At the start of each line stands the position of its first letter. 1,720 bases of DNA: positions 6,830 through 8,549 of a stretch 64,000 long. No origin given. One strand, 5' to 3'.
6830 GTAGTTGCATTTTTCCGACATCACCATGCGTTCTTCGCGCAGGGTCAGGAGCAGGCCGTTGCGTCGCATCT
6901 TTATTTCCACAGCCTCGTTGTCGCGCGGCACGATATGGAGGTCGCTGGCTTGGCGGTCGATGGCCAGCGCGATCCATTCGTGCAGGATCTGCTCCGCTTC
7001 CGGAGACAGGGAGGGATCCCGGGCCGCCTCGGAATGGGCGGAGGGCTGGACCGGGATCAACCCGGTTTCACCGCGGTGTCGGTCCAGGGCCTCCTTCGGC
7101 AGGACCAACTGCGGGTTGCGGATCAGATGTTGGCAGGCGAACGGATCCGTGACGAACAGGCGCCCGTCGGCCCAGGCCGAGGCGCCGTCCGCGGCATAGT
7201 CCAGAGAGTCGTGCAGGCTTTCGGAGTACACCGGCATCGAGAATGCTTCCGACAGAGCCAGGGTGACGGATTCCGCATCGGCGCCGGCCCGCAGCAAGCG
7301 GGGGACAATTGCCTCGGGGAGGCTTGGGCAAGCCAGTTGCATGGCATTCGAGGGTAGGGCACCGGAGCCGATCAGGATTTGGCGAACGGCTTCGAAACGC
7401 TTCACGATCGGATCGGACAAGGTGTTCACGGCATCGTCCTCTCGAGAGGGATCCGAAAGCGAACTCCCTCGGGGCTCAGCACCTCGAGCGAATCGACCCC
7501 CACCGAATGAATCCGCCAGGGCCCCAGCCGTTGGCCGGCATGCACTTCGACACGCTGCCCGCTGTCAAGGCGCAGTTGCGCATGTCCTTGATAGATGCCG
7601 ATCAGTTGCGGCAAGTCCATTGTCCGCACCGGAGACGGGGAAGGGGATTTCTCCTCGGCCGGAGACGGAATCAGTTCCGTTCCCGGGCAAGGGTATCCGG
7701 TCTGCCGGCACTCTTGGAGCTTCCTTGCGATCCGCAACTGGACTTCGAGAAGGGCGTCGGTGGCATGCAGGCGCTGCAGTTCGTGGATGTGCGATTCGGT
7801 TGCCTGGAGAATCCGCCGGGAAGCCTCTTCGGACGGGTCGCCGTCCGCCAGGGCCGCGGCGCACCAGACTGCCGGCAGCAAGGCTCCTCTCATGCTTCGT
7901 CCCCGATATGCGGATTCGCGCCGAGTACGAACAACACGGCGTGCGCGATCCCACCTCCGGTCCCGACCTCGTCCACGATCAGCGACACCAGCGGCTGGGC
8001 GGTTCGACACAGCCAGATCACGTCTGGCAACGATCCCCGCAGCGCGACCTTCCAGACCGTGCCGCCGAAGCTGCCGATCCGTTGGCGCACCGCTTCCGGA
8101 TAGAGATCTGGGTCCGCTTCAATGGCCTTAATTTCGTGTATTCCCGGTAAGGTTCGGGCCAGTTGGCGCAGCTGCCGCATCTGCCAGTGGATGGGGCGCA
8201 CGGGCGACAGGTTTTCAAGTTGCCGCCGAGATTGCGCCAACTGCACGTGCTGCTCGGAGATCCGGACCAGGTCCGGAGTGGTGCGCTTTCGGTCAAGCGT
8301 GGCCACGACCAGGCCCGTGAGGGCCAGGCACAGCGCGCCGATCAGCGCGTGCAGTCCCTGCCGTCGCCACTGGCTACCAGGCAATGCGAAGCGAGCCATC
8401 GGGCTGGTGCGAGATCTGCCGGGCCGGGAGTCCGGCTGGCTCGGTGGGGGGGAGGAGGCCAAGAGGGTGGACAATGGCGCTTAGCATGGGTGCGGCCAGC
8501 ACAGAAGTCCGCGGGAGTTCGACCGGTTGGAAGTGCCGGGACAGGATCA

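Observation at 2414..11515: Compact 11-gene type IVb-pilus-like operon with TCP/BFP gene order in a chromosomal housekeeping context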

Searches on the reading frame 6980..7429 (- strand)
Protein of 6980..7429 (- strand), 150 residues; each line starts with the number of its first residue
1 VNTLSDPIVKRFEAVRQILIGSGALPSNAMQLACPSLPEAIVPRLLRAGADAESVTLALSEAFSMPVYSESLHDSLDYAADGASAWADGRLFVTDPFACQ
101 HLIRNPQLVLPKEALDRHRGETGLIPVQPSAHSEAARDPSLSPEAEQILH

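Call 94: predict_structure(alignment_id=A10)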
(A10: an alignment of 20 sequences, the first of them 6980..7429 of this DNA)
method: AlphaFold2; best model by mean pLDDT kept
length: 150 residues; sequences in the alignment: 20
mean_pLDDT: 85.4   pTM: 0.78
mean pLDDT of the five models: 85.4, 85.3, 84.0, 83.7, 83.7
residues with pLDDT >= 90: 98; 70-90: 29; 50-70: 5; < 50: 18
segments of 3 or more residues with pLDDT < 50: 132-142, 144-150
pLDDT, mean of each block of 10 residues (from residue 1): 82 97 95 93 95 97 95 89 90 95 90 89 89 44 43
secondary structure, 60 per line:
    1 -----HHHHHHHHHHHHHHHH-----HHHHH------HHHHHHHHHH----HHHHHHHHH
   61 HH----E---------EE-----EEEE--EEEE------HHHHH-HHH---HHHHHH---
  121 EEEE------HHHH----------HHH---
elements in order: H6-21 H27-31 H38-47 H52-62 E84-87 E90-93 H100-104 H112-117 E121-124 H131-134

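Call 96: fold_search(model_id=the predicted structure, library=pdb)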
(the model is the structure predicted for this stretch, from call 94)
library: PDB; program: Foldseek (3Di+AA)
matches with E <= 10: 104; with E <= 0.001: 0
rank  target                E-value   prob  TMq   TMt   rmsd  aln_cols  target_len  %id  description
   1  8pfa_A                1.9e-02  0.93  0.42  0.45  10.0       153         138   15  X-ray structure of the Thermus thermophilus K167R mutant of the PilF-GSPIIB domain in the c-di-GMP bound state (released 2024-06-26)
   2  8pdk_A                1.9e-02  0.89  0.41  0.44  10.1       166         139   14  X-ray structure of the Thermus thermophilus PilF-GSPIIB domain in the c-di-GMP bound state (released 2024-06-26)
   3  9gl5_A                2.2e-02  0.92  0.42  0.45   9.7       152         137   15  X-ray structure of the Thermus thermophilus Q190E mutant of the PilF-GSPIIB domain in the c-di-GMP bound state (released 2025-06-25)
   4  9glg_A                3.4e-02  0.89  0.42  0.45   9.6       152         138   15  X-ray structure of the Thermus thermophilus Q218E mutant of the PilF-GSPIIB domain in the c-di-GMP bound state (released 2025-06-25)
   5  7lkn_A                4.4e-02  0.89  0.42  0.43   6.5       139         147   17  The PilB(N-terminal_P70S mutant)-PilZ complex (SeMet) (released 2021-08-11)
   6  8pe0_A                4.4e-02  0.82  0.41  0.43  10.0       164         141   14  X-ray structure of the Thermus thermophilus K167L mutant of the PilF-GSPIIB domain in the c-di-GMP bound state (released 2024-06-26)
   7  7lkm_B                5.7e-02  0.80  0.40  0.40   6.8       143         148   17  The PilB(N-terminal_P70S mutant)-PilZ complex of the Type IV pilus from Xanthomonas citri (released 2021-08-11)
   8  7lko_A                7.4e-02  0.72  0.39  0.40   7.2       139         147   18  The PilB(N-terminal)-PilZ complex of the Type IV pilus from Xanthomonas citri (2.9 A) (released 2021-08-11)
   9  7lkm_A                7.8e-02  0.60  0.36  0.36   7.5       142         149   17  The PilB(N-terminal_P70S mutant)-PilZ complex of the Type IV pilus from Xanthomonas citri (released 2021-08-11)
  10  2d28                  8.9e-02  0.72  0.42  0.43   7.9       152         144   12  Structure of the N-terminal domain of XpsE (crystal form P43212) (released 2005-09-20)
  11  8pkz_MODEL_1_A        1.2e-01  0.66  0.43  0.44   9.5       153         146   13  NMR solution structure of PilF-GSPIIB in the c-di-GMP bound state (released 2024-07-10)
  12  5htl_A                1.2e-01  0.33  0.33  0.35   8.1       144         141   10  Structure of MshE with cdg (released 2016-10-05)
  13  5htl_B                4.2e-01  0.35  0.40  0.42   6.5       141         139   11  Structure of MshE with cdg (released 2016-10-05)
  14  6ejf_J                5.8e-01  0.21  0.35  0.37   9.3       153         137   14  Thermus thermophilus PilF ATPase (apoprotein form) (released 2018-08-01)
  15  3c1m_A                1.2e+00  0.02  0.13  0.06  12.3       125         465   14  Cyrstal Structure of threonine-sensitive aspartokinase from Methanococcus jannaschii with MgAMP-PNP and L-aspartate (released 2008-03-25)
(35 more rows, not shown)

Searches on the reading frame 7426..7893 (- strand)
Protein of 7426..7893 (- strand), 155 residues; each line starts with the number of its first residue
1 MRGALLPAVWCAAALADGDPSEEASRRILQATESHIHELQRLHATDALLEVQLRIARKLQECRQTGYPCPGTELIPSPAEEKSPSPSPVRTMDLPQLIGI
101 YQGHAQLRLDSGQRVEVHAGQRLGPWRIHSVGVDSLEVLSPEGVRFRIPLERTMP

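Call 6: search_protein_families(library=pfam, max_evalue=0.1, proteins=[window:7426-7893:-])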
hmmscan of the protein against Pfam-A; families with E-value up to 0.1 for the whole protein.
window:7426-7893:- (155 aa): 0 families

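Call 7: search_protein_families(library=ncbifam, max_evalue=0.1, proteins=[window:7426-7893:-])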
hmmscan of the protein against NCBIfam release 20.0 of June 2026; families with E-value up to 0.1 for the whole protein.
window:7426-7893:- (155 aa): 1 family
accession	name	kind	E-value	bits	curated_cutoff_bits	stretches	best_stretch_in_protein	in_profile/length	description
TIGR03021.1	pilP_fam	equivalog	1.7e-06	29.1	34.65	1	35-134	3-114/119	type IV pilus biogenesis protein PilP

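Call 52: search_solved_structures(query=A4, max_evalue=10)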
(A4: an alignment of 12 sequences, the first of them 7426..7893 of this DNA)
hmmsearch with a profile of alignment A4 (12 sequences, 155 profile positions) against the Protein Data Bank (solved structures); distinct sequences matched with E-value up to 10: 8.
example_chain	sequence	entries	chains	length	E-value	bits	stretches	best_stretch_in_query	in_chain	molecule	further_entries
5nbb_A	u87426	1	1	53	0.26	14.3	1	111-148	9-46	RNA chaperone ProQ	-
6jyw_A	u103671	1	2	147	0.32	14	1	34-77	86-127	CadR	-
6jgv_A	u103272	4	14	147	0.41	13.6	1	44-77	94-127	CadR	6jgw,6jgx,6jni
2wto_A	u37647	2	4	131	0.43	13.5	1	80-131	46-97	ORF131 PROTEIN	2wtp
6fia_A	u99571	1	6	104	0.94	12.4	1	45-82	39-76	LINE-1 retrotransposable element ORF1 protein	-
5f5p_C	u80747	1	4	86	1.2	12.1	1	25-63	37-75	Rho-associated protein kinase 1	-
2hk2_A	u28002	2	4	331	1.5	11.8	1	48-79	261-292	Diphosphomevalonate decarboxylase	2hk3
4l2w_C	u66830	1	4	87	2.4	11.1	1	25-63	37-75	Rho-associated protein kinase 1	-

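Call 97: search_protein_families(library=ncbifam, alignment_id=A4, max_evalue=0.01)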
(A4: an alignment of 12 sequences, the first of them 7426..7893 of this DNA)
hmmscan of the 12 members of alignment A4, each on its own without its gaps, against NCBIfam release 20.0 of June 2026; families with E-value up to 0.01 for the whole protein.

A. member 1, window:7426-7893:- (155 aa): 1 family
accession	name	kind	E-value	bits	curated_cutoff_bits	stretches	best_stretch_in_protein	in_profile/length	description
TIGR03021.1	pilP_fam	equivalog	1.7e-06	29.1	34.65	1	35-134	3-114/119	type IV pilus biogenesis protein PilP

B. families by the number of members that match (of 12 scanned): 1 family
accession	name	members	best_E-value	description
TIGR03021.1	pilP_fam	8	7.5e-08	type IV pilus biogenesis protein PilP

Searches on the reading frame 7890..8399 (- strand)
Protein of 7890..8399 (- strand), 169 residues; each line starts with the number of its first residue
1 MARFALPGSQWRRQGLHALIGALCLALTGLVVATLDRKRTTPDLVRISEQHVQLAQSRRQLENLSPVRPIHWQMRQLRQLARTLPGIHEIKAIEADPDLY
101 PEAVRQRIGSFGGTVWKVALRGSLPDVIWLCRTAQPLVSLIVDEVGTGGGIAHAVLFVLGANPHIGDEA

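Call 6: search_protein_families(library=pfam, max_evalue=0.1, proteins=[window:7890-8399:-])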
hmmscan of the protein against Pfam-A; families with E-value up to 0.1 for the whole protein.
window:7890-8399:- (169 aa): 1 family
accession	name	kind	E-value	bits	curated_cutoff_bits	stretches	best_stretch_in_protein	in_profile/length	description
PF16823.10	tPilZ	-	0.012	16.3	25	1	53-98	39-84/136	Atypical PilZ domain, cyclic di-GMP receptor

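Call 7: search_protein_families(library=ncbifam, max_evalue=0.1, proteins=[window:7890-8399:-])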
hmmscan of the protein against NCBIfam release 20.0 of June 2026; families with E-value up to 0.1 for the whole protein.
window:7890-8399:- (169 aa): 0 families
